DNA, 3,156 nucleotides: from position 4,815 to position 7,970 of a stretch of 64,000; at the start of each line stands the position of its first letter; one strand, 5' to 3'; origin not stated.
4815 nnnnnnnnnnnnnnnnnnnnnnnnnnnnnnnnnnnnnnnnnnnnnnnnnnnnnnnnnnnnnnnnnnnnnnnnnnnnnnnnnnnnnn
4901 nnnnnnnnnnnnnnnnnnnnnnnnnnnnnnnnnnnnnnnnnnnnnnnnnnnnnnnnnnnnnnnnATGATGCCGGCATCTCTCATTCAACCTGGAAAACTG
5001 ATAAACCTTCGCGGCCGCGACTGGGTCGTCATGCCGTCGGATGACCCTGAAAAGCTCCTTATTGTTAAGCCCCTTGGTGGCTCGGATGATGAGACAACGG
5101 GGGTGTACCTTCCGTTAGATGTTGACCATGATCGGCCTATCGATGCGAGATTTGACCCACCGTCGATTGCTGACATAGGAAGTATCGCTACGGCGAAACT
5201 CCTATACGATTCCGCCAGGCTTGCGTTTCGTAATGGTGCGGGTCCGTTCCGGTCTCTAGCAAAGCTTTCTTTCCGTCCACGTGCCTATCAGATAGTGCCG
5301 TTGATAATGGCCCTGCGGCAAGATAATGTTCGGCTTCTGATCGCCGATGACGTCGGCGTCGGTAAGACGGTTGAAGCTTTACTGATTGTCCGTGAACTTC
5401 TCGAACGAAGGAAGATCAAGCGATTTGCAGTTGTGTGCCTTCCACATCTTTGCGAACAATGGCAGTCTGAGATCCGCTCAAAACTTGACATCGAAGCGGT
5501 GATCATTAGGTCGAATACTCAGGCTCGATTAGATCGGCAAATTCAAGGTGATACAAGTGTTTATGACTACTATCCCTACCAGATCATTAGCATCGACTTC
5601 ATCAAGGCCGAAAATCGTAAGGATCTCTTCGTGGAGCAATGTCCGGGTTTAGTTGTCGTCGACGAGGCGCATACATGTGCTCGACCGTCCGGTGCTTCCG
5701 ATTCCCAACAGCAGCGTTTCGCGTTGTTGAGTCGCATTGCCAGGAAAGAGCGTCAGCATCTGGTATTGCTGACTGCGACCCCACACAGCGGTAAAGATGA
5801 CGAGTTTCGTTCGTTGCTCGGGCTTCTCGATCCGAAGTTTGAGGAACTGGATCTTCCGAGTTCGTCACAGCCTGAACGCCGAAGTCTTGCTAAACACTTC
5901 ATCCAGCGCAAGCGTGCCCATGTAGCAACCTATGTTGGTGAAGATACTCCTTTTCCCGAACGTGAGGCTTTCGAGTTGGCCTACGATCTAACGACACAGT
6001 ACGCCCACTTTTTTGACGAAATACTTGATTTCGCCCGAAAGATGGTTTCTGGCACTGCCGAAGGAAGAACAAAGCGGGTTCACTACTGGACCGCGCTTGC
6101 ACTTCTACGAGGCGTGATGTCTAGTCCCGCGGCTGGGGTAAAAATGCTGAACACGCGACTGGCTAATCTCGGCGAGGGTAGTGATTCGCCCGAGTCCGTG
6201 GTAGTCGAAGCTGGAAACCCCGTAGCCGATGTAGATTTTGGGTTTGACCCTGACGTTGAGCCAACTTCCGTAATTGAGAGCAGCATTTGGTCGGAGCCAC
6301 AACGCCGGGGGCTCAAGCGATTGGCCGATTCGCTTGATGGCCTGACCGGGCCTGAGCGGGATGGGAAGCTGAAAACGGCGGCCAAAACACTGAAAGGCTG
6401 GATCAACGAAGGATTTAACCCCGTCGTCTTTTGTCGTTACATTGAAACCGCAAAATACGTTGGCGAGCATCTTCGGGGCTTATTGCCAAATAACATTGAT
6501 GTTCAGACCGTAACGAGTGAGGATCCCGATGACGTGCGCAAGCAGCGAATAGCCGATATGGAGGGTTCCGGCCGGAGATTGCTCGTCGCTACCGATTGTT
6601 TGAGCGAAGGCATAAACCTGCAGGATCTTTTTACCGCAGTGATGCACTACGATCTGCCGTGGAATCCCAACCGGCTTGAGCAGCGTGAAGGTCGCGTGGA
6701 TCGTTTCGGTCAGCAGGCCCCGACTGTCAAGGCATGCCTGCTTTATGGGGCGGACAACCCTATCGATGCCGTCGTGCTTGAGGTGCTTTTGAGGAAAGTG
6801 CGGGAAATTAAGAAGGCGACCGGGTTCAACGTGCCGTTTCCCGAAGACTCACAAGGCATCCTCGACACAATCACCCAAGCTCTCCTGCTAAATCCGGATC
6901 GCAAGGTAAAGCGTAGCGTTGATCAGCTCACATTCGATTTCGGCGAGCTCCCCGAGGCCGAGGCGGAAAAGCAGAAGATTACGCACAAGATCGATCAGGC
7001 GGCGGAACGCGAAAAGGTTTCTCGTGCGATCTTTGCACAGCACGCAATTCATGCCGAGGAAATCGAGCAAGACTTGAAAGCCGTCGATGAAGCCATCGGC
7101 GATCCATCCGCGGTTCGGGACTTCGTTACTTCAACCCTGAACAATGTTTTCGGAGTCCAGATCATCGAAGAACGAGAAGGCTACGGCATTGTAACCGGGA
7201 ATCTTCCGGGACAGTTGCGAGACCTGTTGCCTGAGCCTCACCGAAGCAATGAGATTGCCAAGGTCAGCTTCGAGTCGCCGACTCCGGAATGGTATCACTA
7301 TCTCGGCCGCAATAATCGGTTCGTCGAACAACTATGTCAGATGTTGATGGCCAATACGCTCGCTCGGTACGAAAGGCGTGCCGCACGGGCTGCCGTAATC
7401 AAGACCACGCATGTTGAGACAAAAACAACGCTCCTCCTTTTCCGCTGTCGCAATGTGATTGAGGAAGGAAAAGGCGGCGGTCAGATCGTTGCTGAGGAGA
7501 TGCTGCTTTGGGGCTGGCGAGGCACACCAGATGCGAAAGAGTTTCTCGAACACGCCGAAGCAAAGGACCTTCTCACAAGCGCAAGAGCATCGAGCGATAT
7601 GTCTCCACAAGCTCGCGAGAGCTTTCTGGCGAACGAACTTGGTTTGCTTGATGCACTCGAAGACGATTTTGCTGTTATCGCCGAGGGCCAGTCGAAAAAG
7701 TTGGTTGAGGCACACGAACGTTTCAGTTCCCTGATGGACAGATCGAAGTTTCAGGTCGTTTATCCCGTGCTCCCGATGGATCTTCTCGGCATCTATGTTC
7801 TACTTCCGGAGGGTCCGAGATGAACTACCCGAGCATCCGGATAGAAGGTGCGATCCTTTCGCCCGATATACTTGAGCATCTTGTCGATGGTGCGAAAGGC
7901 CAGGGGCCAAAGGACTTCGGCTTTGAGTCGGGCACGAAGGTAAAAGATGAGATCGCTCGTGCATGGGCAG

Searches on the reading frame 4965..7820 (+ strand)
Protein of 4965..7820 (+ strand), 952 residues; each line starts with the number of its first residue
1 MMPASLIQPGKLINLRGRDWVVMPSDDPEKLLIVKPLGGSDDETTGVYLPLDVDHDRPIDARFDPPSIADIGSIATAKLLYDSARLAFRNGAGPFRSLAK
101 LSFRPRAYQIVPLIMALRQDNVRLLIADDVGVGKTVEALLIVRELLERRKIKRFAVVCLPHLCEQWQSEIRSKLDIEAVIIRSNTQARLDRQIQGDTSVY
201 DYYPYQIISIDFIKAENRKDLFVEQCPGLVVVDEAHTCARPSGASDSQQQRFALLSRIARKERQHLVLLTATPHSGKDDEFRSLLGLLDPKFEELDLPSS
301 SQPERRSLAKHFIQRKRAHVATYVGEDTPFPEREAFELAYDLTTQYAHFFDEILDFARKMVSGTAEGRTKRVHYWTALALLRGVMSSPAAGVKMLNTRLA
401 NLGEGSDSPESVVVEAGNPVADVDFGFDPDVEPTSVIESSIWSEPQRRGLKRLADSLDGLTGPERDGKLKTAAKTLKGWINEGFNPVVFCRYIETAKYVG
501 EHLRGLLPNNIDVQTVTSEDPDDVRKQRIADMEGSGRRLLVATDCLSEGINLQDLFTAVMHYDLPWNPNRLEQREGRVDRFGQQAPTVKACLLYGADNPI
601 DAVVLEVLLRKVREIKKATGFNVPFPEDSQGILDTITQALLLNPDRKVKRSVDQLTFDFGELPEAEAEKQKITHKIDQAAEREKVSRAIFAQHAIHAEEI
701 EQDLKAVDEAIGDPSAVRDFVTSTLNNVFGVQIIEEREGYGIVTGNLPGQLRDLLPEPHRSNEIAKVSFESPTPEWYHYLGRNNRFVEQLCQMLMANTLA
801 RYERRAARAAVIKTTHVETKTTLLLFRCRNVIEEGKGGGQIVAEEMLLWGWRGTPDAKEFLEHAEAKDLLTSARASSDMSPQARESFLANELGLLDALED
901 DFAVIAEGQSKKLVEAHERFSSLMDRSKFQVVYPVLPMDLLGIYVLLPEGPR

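Call 9: search_protein_families(library=pfam, proteins=[window:4965-7820:+], max_evalue=0.001)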
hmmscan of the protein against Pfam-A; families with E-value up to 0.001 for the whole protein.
window:4965-7820:+ (952 aa): 4 families
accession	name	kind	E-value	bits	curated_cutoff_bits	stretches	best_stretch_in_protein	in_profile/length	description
PF00271.37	Helicase_C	-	2.8e-16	60.2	23.5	1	474-582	8-110/110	Helicase conserved C-terminal domain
PF00176.29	SNF2-rel_dom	-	3.9e-15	56.2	24.9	1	115-291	10-181/290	SNF2-related domain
PF04851.21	ResIII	-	1.5e-09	38.4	22.5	1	106-274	5-163/164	Type III restriction enzyme, res subunit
PF00270.35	DEAD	-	2.5e-09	37.5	26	1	121-274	14-161/167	DEAD/DEAH box helicase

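Call 10: search_protein_families(library=padloc, proteins=[window:4965-7820:+], max_evalue=0.001)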
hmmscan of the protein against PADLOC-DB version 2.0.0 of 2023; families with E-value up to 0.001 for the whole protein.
window:4965-7820:+ (952 aa): 48 families (the best 25 are shown)
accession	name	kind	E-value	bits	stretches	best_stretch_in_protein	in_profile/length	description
PDLC02853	DpdE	-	4.3e-180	598.9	1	9-948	7-971/985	DpdE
PDLC02621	DrmD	-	1.1e-80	270.1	1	94-892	115-916/1040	DrmD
PDLC02572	DrmA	-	2.9e-56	189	1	9-595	16-635/1043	DrmA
PDLC00659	HmaA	-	4.6e-53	178.4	2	116-402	117-398/1176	SNF2 helicase / DEAD-box helicase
PDLC02504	BrxHI|BrxHII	-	2.1e-51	172.9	1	93-752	98-735/971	BrxHII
PDLC02633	DrmD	-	2.2e-49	166.2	2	93-406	118-431/839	DrmD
PDLC02500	BrxHI|BrxHII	-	4.2e-49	165.9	1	104-672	90-665/933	BrxHI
PDLC02632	DrmD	-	2.7e-47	159.6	1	94-588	117-631/662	DrmD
PDLC02840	DpdE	-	3.7e-40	136.1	2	123-295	178-324/1091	DpdE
PDLC02843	DpdE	-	2.4e-38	129.7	2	109-292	163-316/1091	DpdE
PDLC02620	DrmD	-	3.8e-37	125.8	2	116-398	112-388/1060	DrmD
PDLC02623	DrmD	-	2.5e-36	122.9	2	466-617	510-658/1040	DrmD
PDLC02193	PLD_Helicase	-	2.6e-36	123.1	2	464-614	667-829/905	-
PDLC02634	DrmD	-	6.9e-34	114.8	2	97-357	86-337/900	DrmD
PDLC02619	DrmD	-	8.6e-32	108.2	2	527-613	480-564/872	DrmD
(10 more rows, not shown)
